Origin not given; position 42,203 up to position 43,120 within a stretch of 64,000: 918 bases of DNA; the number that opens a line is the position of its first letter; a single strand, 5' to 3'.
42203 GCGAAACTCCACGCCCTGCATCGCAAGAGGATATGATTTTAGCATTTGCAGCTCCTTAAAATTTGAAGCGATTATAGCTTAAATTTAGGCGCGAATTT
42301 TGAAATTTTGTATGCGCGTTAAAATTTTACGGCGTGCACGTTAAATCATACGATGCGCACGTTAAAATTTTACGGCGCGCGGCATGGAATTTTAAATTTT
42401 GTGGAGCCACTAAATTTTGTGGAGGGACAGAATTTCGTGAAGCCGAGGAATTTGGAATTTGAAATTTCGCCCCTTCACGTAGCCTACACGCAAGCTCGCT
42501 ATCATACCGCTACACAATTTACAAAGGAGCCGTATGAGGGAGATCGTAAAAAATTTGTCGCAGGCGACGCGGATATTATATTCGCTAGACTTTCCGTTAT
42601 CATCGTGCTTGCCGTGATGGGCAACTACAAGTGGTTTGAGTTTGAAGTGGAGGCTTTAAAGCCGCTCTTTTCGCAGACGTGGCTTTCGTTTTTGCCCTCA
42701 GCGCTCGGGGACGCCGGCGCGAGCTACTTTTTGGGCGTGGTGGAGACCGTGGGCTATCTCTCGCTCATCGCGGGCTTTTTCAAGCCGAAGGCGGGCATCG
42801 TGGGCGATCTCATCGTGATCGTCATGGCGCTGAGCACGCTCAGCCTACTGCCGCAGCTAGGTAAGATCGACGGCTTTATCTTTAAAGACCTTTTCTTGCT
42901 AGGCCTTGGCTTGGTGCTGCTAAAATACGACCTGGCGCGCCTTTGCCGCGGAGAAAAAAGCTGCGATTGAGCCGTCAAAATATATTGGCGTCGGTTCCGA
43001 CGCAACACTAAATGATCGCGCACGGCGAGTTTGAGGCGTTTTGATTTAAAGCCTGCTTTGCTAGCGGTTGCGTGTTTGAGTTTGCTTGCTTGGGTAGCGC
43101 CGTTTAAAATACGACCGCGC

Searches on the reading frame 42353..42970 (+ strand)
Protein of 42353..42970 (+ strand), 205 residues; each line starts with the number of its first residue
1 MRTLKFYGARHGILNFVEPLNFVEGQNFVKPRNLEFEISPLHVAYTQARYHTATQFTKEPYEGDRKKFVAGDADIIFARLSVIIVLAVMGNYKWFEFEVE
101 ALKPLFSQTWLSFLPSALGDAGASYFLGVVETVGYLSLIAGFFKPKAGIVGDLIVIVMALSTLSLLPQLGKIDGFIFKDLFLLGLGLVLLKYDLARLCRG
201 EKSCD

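Call 44: search_protein_families(library=pfam, proteins=[window:42353-42970:+], max_evalue=0.00001)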
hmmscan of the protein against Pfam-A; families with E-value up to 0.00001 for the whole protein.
window:42353-42970:+ (205 aa): 1 family
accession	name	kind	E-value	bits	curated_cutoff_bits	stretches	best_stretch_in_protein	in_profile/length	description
PF04224.18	DUF417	-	2.5e-22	79.7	27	2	122-196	85-173/175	Protein of unknown function, DUF417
